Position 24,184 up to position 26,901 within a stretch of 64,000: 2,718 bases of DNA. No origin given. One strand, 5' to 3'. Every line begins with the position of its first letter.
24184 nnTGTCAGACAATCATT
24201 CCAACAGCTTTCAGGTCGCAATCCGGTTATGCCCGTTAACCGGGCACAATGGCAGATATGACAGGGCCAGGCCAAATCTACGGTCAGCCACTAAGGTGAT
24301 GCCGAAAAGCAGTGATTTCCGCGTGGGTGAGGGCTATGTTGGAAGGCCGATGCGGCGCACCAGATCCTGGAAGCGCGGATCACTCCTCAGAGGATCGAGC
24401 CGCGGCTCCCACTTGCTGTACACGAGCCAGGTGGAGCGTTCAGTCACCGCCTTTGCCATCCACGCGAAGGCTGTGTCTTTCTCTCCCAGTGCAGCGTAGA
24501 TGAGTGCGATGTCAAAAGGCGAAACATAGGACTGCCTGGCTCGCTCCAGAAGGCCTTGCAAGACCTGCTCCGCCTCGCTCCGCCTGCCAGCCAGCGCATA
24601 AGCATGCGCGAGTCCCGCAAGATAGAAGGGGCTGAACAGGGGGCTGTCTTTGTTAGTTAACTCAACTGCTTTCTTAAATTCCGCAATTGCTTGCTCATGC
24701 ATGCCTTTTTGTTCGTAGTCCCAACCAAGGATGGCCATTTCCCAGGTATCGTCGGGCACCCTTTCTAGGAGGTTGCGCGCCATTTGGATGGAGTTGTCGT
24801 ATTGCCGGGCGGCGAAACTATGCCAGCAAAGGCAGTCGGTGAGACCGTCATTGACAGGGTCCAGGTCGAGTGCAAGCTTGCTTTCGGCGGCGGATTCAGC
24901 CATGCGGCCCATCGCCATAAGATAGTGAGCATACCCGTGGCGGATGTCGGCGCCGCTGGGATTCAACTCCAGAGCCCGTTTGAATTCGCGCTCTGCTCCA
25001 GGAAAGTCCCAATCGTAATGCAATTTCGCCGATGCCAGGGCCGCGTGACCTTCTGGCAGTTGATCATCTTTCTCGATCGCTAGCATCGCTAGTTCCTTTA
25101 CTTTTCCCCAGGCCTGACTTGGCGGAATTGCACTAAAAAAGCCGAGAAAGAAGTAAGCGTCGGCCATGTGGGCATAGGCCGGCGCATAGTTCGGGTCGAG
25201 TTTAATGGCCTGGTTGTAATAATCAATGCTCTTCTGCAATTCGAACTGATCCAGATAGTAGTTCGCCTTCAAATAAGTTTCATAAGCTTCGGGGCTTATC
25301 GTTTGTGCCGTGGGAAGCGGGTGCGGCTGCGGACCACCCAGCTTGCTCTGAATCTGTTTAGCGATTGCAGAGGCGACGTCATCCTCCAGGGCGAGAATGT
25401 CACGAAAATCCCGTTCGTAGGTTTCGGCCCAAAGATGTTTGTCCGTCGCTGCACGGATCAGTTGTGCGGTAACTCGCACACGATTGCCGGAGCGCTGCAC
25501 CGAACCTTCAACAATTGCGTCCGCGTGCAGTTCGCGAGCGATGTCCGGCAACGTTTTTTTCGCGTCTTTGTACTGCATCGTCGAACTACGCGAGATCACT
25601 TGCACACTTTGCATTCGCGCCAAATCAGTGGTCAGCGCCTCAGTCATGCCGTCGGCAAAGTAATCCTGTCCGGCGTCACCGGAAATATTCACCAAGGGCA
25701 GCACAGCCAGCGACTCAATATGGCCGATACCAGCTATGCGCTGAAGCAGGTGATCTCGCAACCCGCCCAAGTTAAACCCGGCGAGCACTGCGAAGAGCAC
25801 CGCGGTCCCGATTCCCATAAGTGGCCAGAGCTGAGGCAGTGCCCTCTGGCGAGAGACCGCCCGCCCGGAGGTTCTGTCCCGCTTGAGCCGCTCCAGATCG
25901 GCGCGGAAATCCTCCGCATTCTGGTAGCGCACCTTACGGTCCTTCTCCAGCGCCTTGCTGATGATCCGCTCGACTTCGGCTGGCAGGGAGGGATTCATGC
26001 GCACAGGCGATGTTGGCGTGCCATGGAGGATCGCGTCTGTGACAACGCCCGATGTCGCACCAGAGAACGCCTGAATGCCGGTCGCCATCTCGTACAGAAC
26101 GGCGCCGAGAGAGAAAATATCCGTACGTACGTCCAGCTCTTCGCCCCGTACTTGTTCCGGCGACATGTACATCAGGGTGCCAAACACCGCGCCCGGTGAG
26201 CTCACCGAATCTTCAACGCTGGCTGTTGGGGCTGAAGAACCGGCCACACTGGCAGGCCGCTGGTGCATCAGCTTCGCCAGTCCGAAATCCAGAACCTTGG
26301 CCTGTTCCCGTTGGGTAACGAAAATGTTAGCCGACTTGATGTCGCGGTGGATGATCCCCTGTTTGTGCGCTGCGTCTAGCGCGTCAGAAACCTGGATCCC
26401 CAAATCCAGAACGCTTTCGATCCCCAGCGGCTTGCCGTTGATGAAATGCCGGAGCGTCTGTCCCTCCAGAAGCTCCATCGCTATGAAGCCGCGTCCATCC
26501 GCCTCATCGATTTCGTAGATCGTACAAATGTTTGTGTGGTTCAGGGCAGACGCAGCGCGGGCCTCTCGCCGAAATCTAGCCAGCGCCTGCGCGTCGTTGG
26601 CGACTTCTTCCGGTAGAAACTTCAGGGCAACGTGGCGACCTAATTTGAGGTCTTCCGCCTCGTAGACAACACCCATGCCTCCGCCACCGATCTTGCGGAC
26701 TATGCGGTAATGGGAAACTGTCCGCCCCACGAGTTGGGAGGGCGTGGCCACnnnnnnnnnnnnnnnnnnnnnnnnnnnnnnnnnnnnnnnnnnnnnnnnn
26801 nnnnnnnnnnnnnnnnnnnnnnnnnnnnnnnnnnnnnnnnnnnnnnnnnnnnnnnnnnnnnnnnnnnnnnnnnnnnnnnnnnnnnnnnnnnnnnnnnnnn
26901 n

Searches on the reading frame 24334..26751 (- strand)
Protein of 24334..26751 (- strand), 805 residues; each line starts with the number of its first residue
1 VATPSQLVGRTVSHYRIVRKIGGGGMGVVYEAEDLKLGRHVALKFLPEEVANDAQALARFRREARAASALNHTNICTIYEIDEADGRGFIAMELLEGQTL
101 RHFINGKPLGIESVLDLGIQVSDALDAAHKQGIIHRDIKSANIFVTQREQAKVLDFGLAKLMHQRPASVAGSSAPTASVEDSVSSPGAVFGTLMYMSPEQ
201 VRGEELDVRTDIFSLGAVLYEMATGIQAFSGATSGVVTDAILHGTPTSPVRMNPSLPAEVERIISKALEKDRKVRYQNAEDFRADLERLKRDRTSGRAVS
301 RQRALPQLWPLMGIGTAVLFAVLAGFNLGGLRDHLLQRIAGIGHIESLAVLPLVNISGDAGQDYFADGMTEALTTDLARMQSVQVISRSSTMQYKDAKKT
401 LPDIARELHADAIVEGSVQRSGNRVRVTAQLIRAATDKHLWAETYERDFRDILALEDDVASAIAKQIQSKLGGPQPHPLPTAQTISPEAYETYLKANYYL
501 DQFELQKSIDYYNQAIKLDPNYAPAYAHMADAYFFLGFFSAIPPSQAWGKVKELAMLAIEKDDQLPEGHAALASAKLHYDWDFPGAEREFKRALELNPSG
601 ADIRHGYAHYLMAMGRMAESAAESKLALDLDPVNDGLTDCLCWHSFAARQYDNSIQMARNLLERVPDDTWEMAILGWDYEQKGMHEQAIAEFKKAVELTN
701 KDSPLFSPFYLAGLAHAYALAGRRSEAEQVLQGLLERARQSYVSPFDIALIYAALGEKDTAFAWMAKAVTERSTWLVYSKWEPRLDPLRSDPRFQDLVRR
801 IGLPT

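Call 87: search_protein_families(library=pfam, proteins=[window:24334-26751:-], max_evalue=0.001)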
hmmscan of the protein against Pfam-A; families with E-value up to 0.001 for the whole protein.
window:24334-26751:- (805 aa): 14 families
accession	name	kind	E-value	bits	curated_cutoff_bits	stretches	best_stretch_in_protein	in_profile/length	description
PF00069.31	Pkinase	-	2.8e-45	155.2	31.7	1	15-277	1-253/263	Protein kinase domain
PF07714.23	PK_Tyr_Ser-Thr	-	8.9e-29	101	23.1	1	17-276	3-249/258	Protein tyrosine and serine/threonine kinase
PF13181.12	TPR_8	-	4.5e-14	51.8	25.7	0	493-522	5-34/34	Tetratricopeptide repeat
PF07719.23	TPR_2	-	1e-12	47.5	27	1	493-522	5-34/34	Tetratricopeptide repeat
PF13414.12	TPR_11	-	2.6e-11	43.5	26.8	1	499-536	4-41/42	TPR repeat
PF14559.12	TPR_19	-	4e-11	43.5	25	1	682-742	4-60/68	Tetratricopeptide repeat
PF00515.34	TPR_1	-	7.1e-10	38.7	27.8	1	493-522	5-34/34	Tetratricopeptide repeat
PF13428.12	TPR_14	-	4e-07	30.5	23.5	0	493-531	5-43/44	Tetratricopeptide repeat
PF01636.29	APH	-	4.4e-07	30.3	23.2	0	120-161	153-199/239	Phosphotransferase enzyme family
PF13431.12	TPR_17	-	4.5e-06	26.9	24.4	0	511-536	1-26/34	Tetratricopeptide repeat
PF13432.12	TPR_16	-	1.3e-05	26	32.7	0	582-633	12-63/65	Tetratricopeptide repeat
PF23914.1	TPR_CcmH_CycH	-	1.3e-05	25.5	42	1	586-668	69-154/158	Cytochrome c-type biogenesis protein H TPR domain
PF13424.12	TPR_12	-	0.00017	22.1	30.1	0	651-699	26-75/77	Tetratricopeptide repeat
PF03109.22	ABC1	-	0.0002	21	22.9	1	54-163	114-218/244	ABC1 atypical kinase-like domain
